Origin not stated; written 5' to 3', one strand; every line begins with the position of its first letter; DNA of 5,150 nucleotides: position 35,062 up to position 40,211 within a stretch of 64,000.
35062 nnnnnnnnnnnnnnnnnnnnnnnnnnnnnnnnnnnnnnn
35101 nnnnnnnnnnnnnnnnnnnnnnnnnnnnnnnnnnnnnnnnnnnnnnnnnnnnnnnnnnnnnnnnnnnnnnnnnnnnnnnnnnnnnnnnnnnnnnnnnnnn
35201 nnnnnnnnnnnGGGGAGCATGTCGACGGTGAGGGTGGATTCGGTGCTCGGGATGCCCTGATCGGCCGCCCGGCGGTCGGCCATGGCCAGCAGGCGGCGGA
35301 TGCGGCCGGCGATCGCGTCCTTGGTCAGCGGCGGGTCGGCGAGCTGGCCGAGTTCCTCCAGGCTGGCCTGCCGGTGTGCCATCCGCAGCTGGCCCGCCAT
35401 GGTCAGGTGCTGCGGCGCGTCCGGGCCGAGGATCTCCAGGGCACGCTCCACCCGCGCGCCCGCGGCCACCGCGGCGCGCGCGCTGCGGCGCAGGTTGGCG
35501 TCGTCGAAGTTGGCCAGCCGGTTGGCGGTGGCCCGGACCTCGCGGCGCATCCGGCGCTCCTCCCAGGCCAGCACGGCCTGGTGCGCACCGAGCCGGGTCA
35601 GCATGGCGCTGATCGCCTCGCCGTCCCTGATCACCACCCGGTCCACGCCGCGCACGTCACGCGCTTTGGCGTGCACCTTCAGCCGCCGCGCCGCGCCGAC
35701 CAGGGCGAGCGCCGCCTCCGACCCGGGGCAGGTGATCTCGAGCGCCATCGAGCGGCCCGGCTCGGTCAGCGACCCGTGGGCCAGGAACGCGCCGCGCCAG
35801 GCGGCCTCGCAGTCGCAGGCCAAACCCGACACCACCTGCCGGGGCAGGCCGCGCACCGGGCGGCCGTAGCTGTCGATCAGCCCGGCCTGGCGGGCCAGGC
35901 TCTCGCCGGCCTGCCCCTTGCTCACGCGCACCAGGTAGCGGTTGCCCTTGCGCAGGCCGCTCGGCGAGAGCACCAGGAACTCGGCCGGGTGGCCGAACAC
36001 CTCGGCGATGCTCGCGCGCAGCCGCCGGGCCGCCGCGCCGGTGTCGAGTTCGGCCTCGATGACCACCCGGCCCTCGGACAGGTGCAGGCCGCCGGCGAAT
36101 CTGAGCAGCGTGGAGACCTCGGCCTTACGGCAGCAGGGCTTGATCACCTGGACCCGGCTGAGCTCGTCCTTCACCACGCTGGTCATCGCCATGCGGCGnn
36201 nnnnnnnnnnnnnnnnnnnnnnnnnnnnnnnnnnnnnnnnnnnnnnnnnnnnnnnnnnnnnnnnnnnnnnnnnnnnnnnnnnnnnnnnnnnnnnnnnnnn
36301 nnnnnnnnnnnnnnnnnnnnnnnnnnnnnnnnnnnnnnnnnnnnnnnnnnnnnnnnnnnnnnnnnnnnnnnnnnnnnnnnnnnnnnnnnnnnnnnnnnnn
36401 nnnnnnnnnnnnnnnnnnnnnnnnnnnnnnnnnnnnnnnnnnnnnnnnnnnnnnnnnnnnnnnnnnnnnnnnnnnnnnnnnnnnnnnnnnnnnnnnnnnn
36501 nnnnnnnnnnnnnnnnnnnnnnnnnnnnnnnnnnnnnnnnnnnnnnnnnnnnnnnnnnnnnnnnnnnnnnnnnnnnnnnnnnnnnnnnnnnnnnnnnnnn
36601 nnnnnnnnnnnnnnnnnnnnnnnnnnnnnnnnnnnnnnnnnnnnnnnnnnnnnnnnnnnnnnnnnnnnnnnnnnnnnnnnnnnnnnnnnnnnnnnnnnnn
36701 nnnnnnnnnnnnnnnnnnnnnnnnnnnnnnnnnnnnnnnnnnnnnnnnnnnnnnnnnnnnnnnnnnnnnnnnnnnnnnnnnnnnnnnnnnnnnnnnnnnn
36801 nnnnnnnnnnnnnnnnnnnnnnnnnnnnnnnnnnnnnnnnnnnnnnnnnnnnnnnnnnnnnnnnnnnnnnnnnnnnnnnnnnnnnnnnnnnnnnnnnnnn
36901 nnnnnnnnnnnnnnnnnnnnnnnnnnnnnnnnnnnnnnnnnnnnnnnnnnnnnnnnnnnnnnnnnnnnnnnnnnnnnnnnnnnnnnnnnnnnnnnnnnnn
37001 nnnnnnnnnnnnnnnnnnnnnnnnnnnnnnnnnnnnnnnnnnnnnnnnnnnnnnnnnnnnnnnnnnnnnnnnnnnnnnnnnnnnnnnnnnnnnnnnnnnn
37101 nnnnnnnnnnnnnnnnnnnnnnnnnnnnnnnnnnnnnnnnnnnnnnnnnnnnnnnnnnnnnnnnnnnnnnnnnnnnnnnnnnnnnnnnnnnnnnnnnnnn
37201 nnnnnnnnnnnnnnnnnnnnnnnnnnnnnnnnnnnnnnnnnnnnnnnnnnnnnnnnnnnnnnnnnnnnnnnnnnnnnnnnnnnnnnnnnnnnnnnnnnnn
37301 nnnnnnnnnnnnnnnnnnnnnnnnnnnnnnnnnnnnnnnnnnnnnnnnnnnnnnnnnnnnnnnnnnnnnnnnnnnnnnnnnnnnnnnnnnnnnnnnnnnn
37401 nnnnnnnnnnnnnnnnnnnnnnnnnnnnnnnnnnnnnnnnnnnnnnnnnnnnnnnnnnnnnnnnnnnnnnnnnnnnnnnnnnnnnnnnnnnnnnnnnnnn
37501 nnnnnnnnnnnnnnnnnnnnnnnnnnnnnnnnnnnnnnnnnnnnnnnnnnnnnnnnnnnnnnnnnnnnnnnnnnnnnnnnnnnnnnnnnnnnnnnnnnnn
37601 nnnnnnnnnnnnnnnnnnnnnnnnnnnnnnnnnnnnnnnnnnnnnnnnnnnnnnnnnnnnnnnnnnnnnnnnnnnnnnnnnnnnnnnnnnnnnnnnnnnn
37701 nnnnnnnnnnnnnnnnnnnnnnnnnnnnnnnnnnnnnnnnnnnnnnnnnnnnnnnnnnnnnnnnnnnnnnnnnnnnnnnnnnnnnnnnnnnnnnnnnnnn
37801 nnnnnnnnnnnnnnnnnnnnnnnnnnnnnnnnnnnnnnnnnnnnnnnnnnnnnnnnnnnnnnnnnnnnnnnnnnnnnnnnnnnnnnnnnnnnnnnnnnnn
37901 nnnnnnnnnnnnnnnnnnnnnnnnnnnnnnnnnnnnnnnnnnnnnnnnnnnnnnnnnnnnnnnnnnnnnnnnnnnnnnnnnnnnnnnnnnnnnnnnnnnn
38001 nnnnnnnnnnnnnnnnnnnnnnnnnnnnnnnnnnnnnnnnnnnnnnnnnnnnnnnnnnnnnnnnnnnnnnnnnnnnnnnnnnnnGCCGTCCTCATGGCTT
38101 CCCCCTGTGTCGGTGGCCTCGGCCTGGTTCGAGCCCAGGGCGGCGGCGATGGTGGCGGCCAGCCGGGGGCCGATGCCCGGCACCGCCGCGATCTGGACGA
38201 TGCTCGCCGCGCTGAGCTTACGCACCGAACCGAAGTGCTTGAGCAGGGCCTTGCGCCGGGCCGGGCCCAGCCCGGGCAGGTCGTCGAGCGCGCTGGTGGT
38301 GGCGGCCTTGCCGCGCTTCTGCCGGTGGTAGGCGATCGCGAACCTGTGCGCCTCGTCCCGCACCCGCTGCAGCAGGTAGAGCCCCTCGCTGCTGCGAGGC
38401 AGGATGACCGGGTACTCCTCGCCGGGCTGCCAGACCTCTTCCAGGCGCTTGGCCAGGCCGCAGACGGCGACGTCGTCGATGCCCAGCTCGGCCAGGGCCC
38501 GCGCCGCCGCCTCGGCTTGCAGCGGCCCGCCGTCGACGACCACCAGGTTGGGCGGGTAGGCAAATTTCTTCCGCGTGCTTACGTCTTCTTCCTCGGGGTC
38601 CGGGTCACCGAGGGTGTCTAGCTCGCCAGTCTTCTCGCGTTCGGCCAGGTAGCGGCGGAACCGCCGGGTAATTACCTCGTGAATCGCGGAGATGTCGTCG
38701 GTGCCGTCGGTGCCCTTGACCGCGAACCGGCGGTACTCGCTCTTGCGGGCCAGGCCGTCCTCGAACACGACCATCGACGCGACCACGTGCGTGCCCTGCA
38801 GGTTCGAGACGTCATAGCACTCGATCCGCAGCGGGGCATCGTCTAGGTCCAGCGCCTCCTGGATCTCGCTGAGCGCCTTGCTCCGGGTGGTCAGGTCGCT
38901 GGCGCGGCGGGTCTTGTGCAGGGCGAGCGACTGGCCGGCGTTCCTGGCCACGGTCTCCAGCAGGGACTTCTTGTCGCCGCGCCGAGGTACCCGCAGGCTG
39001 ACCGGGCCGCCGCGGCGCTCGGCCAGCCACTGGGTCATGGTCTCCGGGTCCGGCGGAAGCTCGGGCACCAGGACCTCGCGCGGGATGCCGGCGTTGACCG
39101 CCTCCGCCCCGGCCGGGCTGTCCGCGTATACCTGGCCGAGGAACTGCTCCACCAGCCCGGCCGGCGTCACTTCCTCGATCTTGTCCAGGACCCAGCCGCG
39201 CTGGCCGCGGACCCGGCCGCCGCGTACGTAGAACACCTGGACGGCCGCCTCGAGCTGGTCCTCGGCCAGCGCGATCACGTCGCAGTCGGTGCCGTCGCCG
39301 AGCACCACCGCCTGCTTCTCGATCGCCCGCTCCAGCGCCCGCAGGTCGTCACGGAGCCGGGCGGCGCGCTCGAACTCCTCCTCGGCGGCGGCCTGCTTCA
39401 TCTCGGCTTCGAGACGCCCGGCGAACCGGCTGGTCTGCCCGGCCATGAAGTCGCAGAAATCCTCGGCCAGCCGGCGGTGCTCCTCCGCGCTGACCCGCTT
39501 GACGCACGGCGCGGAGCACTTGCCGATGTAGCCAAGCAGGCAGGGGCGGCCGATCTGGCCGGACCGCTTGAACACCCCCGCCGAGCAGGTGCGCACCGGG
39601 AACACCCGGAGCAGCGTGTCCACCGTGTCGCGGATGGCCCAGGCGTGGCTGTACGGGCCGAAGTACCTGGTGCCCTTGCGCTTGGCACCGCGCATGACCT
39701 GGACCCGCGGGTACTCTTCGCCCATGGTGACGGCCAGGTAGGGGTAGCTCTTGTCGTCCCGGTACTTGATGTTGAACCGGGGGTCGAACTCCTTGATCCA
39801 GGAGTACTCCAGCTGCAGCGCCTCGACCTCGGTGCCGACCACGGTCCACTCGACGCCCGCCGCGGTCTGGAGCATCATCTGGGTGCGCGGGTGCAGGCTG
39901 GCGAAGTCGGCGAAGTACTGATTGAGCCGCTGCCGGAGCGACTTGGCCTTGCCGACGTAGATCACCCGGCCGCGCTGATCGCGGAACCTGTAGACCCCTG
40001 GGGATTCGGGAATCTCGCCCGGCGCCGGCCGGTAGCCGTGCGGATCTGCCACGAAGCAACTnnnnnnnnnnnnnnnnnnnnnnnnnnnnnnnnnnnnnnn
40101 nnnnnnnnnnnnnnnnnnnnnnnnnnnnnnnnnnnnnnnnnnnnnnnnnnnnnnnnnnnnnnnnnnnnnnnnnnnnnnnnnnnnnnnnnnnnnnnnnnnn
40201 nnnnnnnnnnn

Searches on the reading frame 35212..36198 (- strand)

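Call 73: search_protein_families(library=pfam, proteins=[window:35212-36198:-], max_evalue=0.00001)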
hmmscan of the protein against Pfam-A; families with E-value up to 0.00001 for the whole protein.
window:35212-36198:- (329 aa): 3 families
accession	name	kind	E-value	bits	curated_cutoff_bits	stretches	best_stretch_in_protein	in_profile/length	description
PF14527.11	LAGLIDADG_WhiA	-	7.1e-27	93.8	23.2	1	131-222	2-93/93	WhiA LAGLIDADG-like domain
PF10298.14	WhiA_N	-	2.7e-26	91.9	23.4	1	21-108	1-86/86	WhiA N-terminal LAGLIDADG-like domain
PF02650.20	HTH_WhiA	-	9.1e-19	68.1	27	1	225-307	1-84/84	WhiA C-terminal HTH domain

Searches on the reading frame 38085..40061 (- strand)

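Call 73: search_protein_families(library=pfam, proteins=[window:38085-40061:-], max_evalue=0.00001)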
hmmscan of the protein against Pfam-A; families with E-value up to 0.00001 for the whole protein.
window:38085-40061:- (659 aa): 7 families
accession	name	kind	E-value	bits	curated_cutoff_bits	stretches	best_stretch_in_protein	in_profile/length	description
PF08459.17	UvrC_RNaseH_dom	-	2e-52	177.7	22.3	1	401-576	1-159/159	UvrC RNAse H endonuclease domain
PF22920.2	UvrC_RNaseH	-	4.7e-36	123.7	24.3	1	259-380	1-114/116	UvrC Ribonuclease H-like domain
PF14520.12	HHH_5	-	4.6e-11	43.5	27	1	591-642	3-55/57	Helix-hairpin-helix domain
PF01541.30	GIY-YIG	-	6.7e-11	42.8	22.6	1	21-94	2-74/78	GIY-YIG catalytic domain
PF02151.25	UVR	-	1.7e-08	34.3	21.5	1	216-245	6-35/36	UvrB/uvrC motif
PF12826.13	HHH_2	-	1.9e-06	28.3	27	1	596-639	9-52/64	Helix-hairpin-helix motif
PF00633.29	HHH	-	5.1e-06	26.5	24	0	614-640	3-29/30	Helix-hairpin-helix motif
